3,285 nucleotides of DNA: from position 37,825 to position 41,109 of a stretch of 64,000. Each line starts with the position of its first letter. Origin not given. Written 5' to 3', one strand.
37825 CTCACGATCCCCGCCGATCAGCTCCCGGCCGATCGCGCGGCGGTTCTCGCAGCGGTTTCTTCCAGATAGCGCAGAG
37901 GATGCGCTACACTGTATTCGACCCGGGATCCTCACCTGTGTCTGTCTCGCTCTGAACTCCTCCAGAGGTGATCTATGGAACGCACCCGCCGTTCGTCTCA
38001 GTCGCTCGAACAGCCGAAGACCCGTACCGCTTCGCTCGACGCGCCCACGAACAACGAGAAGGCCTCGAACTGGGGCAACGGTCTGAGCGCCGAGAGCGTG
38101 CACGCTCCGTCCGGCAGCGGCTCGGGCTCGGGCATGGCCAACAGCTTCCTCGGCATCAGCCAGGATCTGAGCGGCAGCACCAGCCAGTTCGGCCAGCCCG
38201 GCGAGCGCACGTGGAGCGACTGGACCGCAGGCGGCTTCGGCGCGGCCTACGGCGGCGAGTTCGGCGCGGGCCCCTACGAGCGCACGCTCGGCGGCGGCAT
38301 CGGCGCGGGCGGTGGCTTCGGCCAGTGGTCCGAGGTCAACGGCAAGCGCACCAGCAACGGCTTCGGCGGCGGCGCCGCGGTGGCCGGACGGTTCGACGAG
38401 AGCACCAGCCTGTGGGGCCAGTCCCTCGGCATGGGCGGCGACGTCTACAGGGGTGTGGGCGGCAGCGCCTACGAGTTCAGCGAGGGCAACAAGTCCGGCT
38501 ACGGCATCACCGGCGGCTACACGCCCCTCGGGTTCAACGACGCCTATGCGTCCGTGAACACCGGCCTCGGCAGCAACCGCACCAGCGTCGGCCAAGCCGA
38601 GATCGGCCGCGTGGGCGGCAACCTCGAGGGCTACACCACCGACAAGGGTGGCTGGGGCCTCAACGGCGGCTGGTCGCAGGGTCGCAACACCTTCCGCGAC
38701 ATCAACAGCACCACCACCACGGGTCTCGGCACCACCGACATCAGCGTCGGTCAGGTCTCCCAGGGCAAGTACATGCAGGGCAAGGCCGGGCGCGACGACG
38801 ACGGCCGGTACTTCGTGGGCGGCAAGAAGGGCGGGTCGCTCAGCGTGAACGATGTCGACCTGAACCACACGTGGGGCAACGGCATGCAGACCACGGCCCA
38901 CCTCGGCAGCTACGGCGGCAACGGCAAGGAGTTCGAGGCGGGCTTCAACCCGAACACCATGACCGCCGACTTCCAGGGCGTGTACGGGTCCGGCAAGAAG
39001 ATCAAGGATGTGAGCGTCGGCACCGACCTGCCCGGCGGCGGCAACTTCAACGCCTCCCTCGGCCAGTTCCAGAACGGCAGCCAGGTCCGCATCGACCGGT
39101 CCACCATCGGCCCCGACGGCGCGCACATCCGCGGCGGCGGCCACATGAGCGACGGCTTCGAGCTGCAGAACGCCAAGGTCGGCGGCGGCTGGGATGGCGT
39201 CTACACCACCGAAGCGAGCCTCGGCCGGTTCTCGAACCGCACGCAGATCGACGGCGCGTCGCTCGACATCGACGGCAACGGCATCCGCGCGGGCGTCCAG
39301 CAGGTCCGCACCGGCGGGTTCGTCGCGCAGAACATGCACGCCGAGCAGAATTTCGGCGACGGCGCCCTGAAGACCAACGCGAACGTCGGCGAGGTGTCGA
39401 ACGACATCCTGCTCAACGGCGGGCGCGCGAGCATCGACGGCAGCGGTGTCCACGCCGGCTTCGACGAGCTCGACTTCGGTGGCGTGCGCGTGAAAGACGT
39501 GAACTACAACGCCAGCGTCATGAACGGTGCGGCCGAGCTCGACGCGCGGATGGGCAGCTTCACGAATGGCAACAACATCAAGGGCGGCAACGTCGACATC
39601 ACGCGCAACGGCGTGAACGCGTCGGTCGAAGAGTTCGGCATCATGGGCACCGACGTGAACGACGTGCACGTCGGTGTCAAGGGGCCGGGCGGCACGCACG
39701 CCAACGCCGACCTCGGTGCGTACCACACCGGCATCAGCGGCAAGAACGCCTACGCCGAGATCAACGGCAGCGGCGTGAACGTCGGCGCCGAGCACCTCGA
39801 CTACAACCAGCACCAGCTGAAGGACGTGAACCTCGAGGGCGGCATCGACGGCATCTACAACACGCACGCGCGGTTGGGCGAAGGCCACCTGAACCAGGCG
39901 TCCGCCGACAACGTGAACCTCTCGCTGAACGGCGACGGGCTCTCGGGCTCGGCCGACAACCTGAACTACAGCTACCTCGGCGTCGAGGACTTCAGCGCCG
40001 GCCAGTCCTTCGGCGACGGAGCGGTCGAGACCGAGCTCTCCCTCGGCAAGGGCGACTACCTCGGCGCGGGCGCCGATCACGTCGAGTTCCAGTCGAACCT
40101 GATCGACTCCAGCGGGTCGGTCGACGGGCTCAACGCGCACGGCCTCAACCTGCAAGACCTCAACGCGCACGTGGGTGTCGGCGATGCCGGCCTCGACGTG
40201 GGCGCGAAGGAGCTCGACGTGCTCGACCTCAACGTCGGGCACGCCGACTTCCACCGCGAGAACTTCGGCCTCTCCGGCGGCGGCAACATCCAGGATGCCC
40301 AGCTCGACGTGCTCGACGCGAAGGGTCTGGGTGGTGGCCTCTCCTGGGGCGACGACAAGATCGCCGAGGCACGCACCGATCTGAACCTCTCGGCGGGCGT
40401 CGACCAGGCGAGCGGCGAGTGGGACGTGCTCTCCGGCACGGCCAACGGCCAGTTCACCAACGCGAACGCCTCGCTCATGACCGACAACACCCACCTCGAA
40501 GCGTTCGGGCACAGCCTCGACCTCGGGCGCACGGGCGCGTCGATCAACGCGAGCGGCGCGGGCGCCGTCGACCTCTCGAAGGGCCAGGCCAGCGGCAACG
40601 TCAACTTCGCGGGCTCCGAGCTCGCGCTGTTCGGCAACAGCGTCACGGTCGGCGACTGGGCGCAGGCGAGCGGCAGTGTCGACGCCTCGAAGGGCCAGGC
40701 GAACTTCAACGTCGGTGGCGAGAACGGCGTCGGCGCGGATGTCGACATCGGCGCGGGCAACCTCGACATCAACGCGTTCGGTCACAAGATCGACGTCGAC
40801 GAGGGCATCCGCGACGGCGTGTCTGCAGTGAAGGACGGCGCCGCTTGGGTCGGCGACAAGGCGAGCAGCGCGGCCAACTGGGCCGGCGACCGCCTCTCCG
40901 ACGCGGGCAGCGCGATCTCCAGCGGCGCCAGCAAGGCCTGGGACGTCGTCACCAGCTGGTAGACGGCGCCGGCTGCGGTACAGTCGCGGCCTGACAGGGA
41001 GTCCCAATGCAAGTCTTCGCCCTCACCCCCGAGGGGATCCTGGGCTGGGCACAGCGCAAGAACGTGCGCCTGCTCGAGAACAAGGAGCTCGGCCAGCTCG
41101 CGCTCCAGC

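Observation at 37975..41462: Cys-free 995-aa Gly/Asn/Asp/Ser repeat protein without a signal peptide, paired with a small YbjN / type-III-chaperone-like protein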

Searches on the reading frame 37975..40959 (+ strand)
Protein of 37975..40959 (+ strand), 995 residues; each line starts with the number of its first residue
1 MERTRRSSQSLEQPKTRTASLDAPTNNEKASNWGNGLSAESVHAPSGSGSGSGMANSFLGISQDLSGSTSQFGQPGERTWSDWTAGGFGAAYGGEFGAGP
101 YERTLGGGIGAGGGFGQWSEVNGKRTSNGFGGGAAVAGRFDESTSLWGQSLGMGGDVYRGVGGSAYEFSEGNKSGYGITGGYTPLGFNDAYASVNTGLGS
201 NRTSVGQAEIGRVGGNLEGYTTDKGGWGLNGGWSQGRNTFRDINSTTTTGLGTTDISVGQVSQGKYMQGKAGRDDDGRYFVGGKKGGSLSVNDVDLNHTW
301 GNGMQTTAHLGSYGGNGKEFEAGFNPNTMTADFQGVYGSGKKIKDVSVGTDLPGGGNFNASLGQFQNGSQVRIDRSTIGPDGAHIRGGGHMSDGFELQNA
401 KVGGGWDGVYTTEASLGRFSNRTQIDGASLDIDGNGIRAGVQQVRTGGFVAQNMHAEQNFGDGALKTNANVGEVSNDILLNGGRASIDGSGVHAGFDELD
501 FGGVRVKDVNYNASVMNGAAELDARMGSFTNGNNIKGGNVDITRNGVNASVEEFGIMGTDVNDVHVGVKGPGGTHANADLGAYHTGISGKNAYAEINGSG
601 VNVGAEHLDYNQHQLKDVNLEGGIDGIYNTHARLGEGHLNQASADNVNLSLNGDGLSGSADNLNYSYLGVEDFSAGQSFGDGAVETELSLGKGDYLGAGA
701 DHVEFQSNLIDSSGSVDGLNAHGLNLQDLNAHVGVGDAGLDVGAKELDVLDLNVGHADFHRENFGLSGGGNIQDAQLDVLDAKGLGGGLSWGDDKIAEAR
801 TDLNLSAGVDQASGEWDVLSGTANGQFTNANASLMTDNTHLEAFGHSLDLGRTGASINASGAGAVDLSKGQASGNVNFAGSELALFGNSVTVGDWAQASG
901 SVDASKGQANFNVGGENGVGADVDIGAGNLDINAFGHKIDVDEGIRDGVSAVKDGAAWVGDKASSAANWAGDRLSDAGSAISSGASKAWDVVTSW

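Call 7: search_protein_families(library=pfam, proteins=[window:37975-40959:+], max_evalue=1)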
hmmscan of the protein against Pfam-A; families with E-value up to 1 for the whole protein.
window:37975-40959:+ (995 aa): 0 families
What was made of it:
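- On RTX / T1SS substrates: No Pfam hit (call 7).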

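Call 8: search_protein_families(library=ncbifam, proteins=[window:37975-40959:+], max_evalue=1)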
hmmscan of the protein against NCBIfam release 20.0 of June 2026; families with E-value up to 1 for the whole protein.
window:37975-40959:+ (995 aa): 0 families

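Call 10: find_homologous_proteins(query=window:37975-40959:+)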
Query window:37975-40959:+ (995 aa): 9 proteins with E <= 0.001 among 8000 candidates.
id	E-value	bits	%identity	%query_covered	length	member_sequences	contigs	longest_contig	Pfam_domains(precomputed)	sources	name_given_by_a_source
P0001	0.0e+0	2162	100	100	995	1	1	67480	-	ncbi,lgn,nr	ncbi:MAG: hypothetical protein H6737_30010 [Alphaproteobacteria bacterium]|nr:hypothetical protein [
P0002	0.0e+0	1515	71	100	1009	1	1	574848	-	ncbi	ncbi:MAG: hypothetical protein R3F61_09075 [Myxococcota bacterium]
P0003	5.8e-270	917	48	64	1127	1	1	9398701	-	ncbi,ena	-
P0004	6.3e-240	818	46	98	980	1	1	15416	-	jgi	jgi:hypothetical protein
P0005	1.2e-202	694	43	100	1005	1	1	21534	-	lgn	-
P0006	1.0e-201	691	41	100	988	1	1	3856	-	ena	-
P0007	1.1e-194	668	43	99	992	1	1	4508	-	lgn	-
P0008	1.6e-177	611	39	100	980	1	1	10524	-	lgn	-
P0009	5.9e-85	305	33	82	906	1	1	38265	-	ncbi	-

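Call 13: find_encoding_contigs(protein=P0002, flank=10000, max_places=3)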
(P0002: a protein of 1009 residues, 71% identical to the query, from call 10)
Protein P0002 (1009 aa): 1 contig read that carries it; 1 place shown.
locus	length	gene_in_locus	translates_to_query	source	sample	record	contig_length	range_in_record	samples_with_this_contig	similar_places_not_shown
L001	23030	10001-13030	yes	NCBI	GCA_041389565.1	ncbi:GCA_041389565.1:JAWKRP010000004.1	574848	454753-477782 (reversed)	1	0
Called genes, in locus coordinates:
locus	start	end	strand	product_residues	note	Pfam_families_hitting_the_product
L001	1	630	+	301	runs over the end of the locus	-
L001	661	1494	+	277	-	PF00106:adh_short, PF08659:KR, PF13561:adh_short_C2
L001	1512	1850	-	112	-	-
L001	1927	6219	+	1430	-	PF11617:Cu-binding_MopE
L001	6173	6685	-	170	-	-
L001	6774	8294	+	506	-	PF04055:Radical_SAM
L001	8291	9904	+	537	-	-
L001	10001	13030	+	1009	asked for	-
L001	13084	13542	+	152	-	-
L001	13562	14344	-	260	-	-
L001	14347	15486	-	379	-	PF19892:DUF6365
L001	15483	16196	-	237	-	PF03575:Peptidase_S51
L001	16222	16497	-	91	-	-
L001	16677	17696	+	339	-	PF00027:cNMP_binding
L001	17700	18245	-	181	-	PF00255:GSHPx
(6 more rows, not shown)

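Call 14: find_encoding_contigs(protein=P0003, flank=10000, max_places=3)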
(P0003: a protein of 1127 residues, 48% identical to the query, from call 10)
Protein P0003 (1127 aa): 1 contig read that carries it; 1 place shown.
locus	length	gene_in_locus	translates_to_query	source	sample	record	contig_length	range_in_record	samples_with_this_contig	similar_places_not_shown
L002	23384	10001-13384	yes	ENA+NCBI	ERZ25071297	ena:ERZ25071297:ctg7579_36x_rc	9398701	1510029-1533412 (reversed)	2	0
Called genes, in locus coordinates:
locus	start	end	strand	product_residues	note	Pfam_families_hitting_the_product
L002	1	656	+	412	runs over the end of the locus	PF12704:MacB_PCD, PF02687:FtsX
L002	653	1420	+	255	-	PF00005:ABC_tran, PF13304:AAA_21 (weak)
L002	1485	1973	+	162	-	-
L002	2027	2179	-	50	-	-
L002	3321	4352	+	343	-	PF01548:DEDD_Tnp_IS110, PF02371:Transposase_20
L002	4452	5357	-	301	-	-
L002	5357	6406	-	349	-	-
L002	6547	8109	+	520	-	PF04055:Radical_SAM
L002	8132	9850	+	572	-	PF01636:APH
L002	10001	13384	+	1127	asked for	-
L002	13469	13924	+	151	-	-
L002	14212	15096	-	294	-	-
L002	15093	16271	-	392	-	PF19892:DUF6365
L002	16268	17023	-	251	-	PF00483:NTP_transferase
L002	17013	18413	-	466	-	PF00884:Sulfatase, PF01663:Phosphodiest, PF16347:SGSH_C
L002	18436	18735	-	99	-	-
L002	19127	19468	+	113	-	-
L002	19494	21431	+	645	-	PF17201:Cache_3-Cache_2, PF17202:sCache_3_3, PF08448:PAS_4 (faint), PF13426:PAS_9 (faint), PF13188:PAS_8 (faint), PF00989:PAS (weak), PF00512:HisKA, PF02518:HATPase_c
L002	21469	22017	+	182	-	PF04542:Sigma70_r2 (weak)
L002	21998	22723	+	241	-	-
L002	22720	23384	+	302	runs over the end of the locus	-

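Call 17: find_encoding_contigs(protein=P0009, flank=10000, max_places=2)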
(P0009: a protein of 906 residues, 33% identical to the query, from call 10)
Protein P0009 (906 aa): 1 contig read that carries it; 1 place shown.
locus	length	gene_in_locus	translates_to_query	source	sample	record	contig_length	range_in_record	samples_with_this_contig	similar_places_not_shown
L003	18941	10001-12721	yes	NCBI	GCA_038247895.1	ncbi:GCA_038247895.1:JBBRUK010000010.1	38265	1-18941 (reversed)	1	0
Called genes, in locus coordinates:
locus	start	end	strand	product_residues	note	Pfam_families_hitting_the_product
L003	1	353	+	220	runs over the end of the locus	-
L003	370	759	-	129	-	PF21351:TetR_C_41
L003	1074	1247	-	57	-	-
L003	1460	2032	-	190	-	PF08856:DUF1826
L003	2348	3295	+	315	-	PF03712:Cu2_monoox_C (weak)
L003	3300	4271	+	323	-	PF01522:Polysacc_deac_1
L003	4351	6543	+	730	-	PF07715:Plug, PF00593:TonB_dep_Rec_b-barrel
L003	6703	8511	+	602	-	PF01483:P_proprotein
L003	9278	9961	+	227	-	-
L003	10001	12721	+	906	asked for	-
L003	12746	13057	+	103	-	-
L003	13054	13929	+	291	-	-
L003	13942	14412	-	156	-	-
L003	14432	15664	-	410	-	PF01565:FAD_binding_4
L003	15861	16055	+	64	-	-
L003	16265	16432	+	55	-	-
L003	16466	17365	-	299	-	PF13621:Cupin_8, PF08007:JmjC_2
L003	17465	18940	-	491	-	?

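Call 18: find_encoding_contigs(protein=P0005, flank=10000, max_places=2)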
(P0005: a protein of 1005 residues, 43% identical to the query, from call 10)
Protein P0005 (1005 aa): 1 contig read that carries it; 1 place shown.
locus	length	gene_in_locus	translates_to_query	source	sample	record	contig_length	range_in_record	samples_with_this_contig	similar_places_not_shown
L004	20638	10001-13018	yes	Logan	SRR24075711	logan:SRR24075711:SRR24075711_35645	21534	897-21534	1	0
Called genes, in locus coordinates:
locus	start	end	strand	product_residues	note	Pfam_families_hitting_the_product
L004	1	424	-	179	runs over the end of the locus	PF02527:GidB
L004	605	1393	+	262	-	PF00142:Fer4_NifH (weak), PF01656:CbiA, PF02374:ArsA_ATPase, PF06564:CBP_BcsQ, PF09140:MipZ, PF10609:ParA, PF13614:AAA_31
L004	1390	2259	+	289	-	PF02195:ParB_N, PF17762:HTH_ParB, PF23552:ParB_C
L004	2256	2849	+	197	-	PF00485:PRK, PF01121:CoaE (faint), PF13238:AAA_18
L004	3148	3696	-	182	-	-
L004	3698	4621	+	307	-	PF03009:GDPD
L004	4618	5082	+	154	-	-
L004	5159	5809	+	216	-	-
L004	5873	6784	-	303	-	PF14249:Tocopherol_cycl (weak)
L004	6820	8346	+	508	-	PF04055:Radical_SAM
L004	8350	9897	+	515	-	-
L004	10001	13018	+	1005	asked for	-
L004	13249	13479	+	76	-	-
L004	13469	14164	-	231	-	-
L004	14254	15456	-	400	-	PF19892:DUF6365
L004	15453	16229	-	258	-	PF00483:NTP_transferase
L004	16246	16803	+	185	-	-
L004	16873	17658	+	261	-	-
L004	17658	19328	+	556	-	PF09084:NMT1 (weak), PF00691:OmpA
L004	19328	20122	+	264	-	PF00528:BPD_transp_1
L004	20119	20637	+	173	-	?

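Call 19: find_encoding_contigs(protein=P0004, flank=10000, max_places=2)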
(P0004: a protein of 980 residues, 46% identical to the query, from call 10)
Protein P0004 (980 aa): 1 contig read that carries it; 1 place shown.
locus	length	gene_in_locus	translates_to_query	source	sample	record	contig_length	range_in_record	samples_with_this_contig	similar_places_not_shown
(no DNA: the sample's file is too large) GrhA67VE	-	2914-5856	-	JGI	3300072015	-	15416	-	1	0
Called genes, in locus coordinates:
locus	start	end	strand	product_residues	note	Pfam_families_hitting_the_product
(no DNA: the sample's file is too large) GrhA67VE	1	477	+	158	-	?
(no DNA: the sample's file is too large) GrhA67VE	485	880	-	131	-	-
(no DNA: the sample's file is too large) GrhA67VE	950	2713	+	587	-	PF01636:APH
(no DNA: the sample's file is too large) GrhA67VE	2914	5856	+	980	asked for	-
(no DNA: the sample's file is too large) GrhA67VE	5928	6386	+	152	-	PF10722:YbjN (weak)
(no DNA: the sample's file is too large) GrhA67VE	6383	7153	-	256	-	-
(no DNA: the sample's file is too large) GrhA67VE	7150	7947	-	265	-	-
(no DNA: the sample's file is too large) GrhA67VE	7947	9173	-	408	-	PF19892:DUF6365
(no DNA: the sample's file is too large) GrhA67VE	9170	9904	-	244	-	PF00483:NTP_transferase, PF12804:NTP_transf_3 (weak)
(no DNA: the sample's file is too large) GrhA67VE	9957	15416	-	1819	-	?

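Call 25: search_solved_structures(query=A1, max_evalue=1)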
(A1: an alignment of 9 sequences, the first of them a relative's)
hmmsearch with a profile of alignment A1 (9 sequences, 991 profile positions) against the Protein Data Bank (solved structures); distinct sequences matched with E-value up to 1: 1.
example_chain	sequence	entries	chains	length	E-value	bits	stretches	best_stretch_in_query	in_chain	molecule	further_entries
1mzr_A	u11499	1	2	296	0.81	11.2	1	301-361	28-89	2,5-diketo-D-gluconate reductase A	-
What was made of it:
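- On RHS/YD-repeat shells, autotransporters, curli/Fap amyloids, S-layer families, ice-nucleation proteins: No PDB sequence match for the family profile (call 25).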

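Call 49: predict_structure(alignment_id=A1)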
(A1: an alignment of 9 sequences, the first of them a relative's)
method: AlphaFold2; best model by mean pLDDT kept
length: 995 residues; sequences in the alignment: 9
mean_pLDDT: 76.4   pTM: 0.61
mean pLDDT of the five models: 76.4, 76.3, 75.8, 72.0, 67.2
residues with pLDDT >= 90: 329; 70-90: 421; 50-70: 100; < 50: 145
segments of 3 or more residues with pLDDT < 50: 1-86, 943-995
pLDDT, mean of each block of 10 residues (from residue 1): 25 25 28 28 24 34 36 36 46 52 58 60 71 65 73 74 76 82 76 83 82 81 87 79 86 88 83 88 82 90 87 85 87 88 91 85 90 87 89 87 86 92 91 89 92 92 84 94 92 93 91 83 92 93 91 91 93 89 94 91 94 94 88 94 94 89 94 90 84 92 88 91 90 83 88 91 85 90 85 80 87 86 85 82 75 81 80 78 74 67 70 61 58 54 44 37 38 32 32 33
secondary structure, 60 per line:
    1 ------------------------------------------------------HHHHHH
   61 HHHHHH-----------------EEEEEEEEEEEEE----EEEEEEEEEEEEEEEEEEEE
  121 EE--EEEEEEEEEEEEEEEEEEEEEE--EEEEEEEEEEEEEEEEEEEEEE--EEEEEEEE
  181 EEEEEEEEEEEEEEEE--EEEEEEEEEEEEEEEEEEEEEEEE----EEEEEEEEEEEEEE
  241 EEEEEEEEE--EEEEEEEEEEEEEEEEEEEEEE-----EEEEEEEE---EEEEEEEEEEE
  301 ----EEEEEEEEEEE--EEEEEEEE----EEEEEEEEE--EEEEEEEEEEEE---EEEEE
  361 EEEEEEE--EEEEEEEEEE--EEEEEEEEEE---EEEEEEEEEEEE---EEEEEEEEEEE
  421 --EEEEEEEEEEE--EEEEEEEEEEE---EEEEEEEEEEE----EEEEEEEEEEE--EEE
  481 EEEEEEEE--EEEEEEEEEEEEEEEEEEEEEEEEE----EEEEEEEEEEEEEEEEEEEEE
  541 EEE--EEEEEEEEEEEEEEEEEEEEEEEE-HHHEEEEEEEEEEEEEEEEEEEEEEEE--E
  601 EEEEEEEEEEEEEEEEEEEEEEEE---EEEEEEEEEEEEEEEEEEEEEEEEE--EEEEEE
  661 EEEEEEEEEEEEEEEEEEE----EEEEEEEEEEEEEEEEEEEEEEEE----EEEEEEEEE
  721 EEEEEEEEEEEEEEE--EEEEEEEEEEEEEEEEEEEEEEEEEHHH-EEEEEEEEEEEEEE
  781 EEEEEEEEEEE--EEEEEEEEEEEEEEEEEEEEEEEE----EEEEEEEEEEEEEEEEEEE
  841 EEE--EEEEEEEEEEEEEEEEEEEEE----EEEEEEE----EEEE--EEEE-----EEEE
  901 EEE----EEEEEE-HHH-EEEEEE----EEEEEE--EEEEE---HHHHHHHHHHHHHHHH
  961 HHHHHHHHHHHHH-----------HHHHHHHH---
elements in order (helices of 4 or more, strands of 3 or more residues): H55-66 E84-96 E101-122 E125-146 E149-170 E173-196 E199-222 E227-249 E252-273 E279-286 E290-300 E305-315 E318-325 E330-338 E341-352 E356-367 E370-379 E382-391 E395-406 E410-420 E423-433 E436-446 E450-460 E465-475 E478-488 E491-515 E520-543 E546-569 E574-597 E600-624 E628-652 E655-679 E684-707 E712-735 E738-762 E767-791 E794-817 E822-843 E846-866 E871-877 E882-885 E888-891 E897-903 E908-913 E919-924 E929-934 E937-941 H945-973 H985-992
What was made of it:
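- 37975..40962 (+): BIG: 995-aa Cys-free, acidic (pI 4.6), Gly/Asn/Ser-rich all-beta repeat protein without a signal peptide (NCBI MCB9679378.1, 'hypothetical protein'). AF2 model (call 49).
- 37975..38232 (+): N-terminal ~86 residues: polar, predicted disordered, yet carrying conserved motifs (invariant W33, G36 and L65 among nine homologues; the 'SWGNG[FL]' motif). This is the candidate partner-binding or export region. pLDDT below 50 for residues 1-86 (call 49).
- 38224..40797 (+): Beta-meander core, residues 84-941: about 46 consecutive antiparallel strands joined by 2-4-residue turns. Strands are 22-25 residues long in 84-273 and 491-866. In 279-488 they are broken into halves of about 11 residues. 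DSSP secondary-structure assignment on the AF2 model: 329 residues with pLDDT >=90, pTM 0.61 (call 49).
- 40795..40959 (+): C-terminal tail, residues 941-995: five 11-residue repeats, moderately amphipathic as a helix, ending in the conserved motif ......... Helix 945-973 at low confidence (call 49).
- Closest known: Harpins. Different: BIG is 100 kDa, predicted all-beta (call 49), and has no T3SS context.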
